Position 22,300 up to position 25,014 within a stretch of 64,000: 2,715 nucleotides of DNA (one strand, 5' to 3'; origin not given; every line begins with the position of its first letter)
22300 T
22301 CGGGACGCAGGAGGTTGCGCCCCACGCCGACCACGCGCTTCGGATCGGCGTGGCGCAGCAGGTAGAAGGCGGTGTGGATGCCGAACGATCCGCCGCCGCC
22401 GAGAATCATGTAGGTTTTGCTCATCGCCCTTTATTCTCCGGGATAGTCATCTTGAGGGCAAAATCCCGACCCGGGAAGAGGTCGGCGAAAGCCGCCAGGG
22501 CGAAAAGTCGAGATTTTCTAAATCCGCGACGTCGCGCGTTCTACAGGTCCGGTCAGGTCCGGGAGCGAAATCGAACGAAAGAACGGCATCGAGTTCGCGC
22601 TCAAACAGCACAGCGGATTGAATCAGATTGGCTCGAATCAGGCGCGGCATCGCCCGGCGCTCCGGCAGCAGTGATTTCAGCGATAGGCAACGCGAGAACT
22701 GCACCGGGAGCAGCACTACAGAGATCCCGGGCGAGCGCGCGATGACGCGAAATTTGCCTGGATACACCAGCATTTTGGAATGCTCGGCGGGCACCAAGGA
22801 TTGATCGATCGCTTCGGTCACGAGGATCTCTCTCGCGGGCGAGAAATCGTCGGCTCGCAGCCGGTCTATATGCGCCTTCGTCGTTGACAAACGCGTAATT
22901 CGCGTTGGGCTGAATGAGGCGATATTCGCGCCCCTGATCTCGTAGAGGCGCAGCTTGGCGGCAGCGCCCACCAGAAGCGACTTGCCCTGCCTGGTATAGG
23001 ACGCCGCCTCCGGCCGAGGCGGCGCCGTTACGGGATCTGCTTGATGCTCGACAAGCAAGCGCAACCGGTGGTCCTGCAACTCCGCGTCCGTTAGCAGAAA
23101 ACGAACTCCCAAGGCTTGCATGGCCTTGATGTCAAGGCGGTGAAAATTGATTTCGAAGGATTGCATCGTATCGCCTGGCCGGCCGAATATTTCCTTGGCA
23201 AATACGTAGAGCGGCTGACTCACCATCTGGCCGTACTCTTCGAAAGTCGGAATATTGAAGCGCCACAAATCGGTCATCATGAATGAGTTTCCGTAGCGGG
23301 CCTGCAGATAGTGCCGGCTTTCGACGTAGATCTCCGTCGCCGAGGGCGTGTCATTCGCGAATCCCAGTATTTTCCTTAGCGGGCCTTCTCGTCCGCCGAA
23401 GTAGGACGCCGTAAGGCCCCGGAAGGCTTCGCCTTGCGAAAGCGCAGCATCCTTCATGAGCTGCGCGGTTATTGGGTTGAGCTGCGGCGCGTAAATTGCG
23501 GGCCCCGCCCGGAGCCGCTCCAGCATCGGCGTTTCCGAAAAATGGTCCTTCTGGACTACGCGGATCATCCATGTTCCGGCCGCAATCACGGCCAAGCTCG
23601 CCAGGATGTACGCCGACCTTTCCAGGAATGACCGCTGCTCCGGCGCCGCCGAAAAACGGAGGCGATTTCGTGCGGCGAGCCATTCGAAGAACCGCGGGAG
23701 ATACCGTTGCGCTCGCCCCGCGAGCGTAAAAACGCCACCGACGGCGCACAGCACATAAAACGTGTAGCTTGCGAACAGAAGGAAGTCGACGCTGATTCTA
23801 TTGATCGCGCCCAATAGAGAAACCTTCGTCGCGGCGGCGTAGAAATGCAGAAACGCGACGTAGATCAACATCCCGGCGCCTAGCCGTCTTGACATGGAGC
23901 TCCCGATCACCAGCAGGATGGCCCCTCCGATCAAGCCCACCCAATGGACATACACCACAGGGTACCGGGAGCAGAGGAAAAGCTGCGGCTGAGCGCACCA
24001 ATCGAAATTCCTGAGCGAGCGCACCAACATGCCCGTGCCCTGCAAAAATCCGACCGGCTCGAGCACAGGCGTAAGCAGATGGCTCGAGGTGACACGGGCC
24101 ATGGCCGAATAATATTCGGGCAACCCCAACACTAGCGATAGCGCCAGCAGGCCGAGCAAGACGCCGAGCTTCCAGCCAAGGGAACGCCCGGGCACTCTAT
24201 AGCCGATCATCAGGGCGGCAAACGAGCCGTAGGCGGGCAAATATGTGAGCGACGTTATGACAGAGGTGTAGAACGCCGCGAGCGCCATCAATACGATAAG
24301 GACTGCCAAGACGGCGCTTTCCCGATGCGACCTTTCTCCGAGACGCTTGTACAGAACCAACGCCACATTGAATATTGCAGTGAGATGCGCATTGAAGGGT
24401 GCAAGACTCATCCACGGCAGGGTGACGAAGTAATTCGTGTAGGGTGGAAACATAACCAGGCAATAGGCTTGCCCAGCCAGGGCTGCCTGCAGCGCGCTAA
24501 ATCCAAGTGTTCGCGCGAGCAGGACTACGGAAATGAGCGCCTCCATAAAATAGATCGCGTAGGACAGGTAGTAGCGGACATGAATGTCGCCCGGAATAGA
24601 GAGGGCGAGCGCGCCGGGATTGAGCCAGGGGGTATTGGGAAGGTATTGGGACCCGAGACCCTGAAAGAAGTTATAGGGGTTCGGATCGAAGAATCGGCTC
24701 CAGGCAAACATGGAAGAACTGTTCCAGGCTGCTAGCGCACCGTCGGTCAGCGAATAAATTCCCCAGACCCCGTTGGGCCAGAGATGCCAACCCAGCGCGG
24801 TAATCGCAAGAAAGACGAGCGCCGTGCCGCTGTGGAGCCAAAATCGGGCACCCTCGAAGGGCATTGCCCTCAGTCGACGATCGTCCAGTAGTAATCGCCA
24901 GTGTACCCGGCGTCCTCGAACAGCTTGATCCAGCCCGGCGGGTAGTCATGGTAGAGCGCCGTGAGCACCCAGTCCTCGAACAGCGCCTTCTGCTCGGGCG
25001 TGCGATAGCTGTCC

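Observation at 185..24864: Three paralogous ~730-810 aa polytopic membrane proteins with a shared, unassigned C-terminal domain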

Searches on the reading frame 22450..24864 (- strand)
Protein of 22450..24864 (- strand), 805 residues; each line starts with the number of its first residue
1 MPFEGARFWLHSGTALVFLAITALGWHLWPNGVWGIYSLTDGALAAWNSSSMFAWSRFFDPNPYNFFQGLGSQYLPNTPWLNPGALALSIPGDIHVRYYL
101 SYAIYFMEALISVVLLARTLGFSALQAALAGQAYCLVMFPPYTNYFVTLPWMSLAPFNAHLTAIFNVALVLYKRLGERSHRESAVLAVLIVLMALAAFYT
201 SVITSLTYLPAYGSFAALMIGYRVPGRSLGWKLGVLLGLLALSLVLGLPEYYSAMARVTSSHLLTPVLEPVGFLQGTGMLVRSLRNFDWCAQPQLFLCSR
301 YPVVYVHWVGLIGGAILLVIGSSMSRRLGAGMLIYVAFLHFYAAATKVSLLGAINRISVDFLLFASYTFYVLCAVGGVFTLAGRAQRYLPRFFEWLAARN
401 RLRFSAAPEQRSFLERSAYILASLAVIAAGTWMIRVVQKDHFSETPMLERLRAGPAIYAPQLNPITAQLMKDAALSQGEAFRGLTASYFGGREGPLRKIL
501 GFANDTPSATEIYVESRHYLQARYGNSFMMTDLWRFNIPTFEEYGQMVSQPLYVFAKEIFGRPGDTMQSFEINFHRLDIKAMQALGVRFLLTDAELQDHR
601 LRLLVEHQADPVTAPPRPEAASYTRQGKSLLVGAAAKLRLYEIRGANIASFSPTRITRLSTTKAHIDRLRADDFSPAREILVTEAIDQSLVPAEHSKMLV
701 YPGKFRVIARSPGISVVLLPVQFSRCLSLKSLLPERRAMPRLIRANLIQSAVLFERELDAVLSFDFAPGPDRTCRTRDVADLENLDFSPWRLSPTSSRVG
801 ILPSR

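Call 8: search_protein_families(library=pfam, proteins=[window:22450-24864:-], max_evalue=1)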
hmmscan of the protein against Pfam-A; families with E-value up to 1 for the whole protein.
window:22450-24864:- (805 aa): 0 families

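Call 11: search_protein_families(library=ncbifam, proteins=[window:22450-24864:-], max_evalue=0.01)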
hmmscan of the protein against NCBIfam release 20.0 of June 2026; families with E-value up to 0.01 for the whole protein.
window:22450-24864:- (805 aa): 0 families

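Call 83: find_homologous_proteins(query=window:22450-24864:-, max_evalue=0.001)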
Query window:22450-24864:- (805 aa): 10 proteins with E <= 0.001 among 8000 candidates.
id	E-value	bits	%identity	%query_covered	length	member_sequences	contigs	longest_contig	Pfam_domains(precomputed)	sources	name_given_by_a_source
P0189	0.0e+0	1811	100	100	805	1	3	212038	-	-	-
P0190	0.0e+0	1365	75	99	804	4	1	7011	-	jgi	-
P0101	6.3e-259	880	54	96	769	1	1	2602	-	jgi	jgi:hypothetical protein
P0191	6.3e-218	744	46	97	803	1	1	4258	-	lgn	-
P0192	1.3e-209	717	45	97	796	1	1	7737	-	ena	-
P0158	1.0e-204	700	44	97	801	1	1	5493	-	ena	-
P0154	6.4e-189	648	40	53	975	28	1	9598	-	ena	-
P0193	1.8e-95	339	32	95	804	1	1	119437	-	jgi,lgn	jgi:hypothetical protein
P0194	7.0e-77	278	29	93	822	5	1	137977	-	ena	-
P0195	2.4e-71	259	33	42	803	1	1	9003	-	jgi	jgi:hypothetical protein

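Call 85: find_encoding_contigs(protein=P0193, flank=10000, max_places=1)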
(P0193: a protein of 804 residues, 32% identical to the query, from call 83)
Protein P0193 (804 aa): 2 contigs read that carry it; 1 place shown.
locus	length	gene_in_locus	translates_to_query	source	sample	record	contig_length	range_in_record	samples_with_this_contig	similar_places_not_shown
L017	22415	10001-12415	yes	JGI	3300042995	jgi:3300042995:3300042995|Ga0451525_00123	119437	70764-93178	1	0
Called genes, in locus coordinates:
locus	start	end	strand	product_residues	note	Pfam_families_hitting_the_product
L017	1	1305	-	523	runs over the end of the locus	PF00266:Aminotran_5, PF21478:GcvP2_C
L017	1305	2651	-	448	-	PF02347:GDC-P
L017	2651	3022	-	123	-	PF01597:GCV_H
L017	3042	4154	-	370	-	PF01571:GCV_T, PF08669:GCV_T_C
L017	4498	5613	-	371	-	PF13808:DDE_Tnp_1_assoc, PF01609:DDE_Tnp_1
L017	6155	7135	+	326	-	PF03706:LPG_synthase_TM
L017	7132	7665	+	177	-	-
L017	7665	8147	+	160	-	-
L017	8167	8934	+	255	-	PF00535:Glycos_transf_2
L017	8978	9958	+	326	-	PF13489:Methyltransf_23, PF08241:Methyltransf_11 (weak), PF08242:Methyltransf_12 (weak)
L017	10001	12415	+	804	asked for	-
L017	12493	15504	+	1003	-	PF13385:Laminin_G_3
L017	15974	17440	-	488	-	PF00023:Ank (faint), PF12796:Ank_2, PF13606:Ank_3 (faint), PF13857:Ank_5 (faint), PF13637:Ank_4, PF06990:Gal-3-0_sulfotr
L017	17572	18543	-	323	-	PF05711:TylF, PF13578:Methyltransf_24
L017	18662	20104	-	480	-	PF00005:ABC_tran, PF14524:Wzt_C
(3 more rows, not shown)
